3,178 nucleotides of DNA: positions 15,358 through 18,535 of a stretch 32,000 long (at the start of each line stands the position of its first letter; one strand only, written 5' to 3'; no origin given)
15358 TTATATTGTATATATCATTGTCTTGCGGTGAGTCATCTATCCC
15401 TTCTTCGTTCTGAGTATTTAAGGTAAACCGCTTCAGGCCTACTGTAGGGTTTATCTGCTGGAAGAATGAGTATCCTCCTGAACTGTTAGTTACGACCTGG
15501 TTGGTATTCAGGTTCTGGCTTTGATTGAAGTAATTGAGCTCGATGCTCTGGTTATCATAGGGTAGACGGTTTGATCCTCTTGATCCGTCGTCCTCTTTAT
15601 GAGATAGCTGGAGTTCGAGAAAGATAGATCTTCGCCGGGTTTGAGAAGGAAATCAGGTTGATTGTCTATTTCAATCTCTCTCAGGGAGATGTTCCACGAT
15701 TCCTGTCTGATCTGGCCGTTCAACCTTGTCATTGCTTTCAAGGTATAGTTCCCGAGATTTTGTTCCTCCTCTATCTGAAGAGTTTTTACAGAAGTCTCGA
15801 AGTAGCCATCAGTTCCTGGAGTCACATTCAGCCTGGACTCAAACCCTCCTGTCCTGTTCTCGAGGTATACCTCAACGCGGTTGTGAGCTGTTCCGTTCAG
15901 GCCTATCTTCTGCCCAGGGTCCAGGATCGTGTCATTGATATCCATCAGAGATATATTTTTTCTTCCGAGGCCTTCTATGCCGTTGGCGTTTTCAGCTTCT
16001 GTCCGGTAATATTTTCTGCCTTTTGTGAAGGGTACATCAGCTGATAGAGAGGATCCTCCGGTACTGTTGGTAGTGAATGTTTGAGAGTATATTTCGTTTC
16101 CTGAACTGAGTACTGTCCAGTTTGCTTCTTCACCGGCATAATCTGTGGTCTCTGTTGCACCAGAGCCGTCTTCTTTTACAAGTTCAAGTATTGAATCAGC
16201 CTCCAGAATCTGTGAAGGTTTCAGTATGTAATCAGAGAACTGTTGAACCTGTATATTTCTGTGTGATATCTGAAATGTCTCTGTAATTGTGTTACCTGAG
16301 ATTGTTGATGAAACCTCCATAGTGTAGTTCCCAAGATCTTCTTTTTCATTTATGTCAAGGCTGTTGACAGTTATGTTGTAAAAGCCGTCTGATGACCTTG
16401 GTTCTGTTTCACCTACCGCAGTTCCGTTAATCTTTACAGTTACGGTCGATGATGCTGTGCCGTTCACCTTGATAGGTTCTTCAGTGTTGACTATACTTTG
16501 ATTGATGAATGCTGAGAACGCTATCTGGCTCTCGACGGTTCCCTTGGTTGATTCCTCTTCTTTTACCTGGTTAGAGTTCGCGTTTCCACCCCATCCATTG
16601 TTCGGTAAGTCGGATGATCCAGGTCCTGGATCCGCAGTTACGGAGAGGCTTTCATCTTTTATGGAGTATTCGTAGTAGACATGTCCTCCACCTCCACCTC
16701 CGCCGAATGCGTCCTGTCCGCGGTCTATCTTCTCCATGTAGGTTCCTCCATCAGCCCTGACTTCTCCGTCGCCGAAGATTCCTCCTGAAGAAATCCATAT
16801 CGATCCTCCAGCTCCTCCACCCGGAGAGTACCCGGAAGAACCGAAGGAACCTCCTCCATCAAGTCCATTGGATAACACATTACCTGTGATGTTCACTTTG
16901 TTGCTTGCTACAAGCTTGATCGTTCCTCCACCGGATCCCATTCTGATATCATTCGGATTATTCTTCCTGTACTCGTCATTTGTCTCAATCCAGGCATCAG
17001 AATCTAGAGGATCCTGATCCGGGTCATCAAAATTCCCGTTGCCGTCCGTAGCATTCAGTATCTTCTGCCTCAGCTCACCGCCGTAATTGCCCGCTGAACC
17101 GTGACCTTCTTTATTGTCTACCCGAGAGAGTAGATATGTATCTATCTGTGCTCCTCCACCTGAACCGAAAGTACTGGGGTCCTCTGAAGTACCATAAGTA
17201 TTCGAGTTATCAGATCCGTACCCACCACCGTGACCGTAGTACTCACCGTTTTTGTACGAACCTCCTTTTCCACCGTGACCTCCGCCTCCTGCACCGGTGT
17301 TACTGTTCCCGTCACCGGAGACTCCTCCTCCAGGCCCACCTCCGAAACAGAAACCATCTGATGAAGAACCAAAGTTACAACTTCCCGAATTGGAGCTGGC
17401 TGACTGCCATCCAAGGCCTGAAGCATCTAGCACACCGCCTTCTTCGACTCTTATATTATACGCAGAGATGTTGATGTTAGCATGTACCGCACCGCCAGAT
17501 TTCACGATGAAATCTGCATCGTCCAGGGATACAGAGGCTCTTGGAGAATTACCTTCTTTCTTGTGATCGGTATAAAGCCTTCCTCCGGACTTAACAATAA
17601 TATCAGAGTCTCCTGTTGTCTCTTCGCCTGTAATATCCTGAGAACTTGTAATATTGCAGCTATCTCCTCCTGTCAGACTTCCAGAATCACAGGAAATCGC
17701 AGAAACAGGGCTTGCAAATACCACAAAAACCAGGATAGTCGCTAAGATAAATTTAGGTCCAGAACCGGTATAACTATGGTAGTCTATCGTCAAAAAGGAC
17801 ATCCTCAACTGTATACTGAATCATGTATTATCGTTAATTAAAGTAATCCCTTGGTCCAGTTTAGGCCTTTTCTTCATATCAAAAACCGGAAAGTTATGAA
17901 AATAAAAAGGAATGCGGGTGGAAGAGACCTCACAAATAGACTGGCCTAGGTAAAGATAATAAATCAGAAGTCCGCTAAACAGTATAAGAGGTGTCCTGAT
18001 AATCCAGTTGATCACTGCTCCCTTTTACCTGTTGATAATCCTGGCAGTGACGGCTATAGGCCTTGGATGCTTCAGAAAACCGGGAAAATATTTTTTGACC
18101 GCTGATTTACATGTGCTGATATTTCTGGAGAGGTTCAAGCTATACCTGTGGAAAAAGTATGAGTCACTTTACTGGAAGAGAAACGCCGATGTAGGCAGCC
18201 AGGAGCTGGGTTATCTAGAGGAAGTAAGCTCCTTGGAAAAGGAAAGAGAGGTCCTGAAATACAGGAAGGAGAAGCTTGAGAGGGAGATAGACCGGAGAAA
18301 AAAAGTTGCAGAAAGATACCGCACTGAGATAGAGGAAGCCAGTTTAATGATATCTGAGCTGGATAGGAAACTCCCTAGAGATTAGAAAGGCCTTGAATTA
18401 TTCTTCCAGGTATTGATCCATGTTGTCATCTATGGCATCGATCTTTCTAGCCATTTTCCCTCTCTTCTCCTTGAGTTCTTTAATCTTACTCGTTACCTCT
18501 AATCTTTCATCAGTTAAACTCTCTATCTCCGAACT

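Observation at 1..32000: Massive over-representation of the palindrome AGGCCT in all frames, both strands and intergenic DNA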

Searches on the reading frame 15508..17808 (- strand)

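Call 7: search_protein_families(library=pfam, proteins=[window:15508-17808:-], max_evalue=0.01)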
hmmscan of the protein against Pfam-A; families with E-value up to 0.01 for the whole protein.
window:15508-17808:- (766 aa): 1 family
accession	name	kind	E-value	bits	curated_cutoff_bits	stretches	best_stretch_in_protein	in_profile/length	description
PF01835.25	MG2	-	6.1e-05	23.7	32.8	0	641-699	32-87/96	MG2 domain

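Call 62: search_protein_families(library=padloc, proteins=[window:15508-17802:-], max_evalue=0.01)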
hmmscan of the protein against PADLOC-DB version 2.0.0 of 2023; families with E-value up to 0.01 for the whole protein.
window:15508-17802:- (764 aa): 0 families

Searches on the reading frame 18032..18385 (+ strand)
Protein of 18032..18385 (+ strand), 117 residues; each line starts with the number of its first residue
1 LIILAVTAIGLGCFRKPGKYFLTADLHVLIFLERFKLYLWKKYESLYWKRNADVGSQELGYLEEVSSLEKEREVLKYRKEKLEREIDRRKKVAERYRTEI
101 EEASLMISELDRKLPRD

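Call 30: search_protein_families(library=pfam, proteins=[window:18032-18385:+], max_evalue=0.01)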
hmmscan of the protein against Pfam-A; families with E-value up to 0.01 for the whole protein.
window:18032-18385:+ (117 aa): 0 families

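Call 62: search_protein_families(library=padloc, proteins=[window:18032-18385:+], max_evalue=0.01)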
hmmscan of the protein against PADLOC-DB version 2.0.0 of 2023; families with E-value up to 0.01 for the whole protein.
window:18032-18385:+ (117 aa): 0 families

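Call 63: search_protein_families(library=ncbifam, proteins=[window:18032-18385:+], max_evalue=0.01)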
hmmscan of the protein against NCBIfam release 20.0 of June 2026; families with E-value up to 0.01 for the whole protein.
window:18032-18385:+ (117 aa): 1 family
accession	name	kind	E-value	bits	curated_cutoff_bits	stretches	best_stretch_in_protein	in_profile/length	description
NF047408.1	SA0632_fam_LP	equivalog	0.0011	18.6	70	1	63-101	29-67/68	SA0632 family lipoprotein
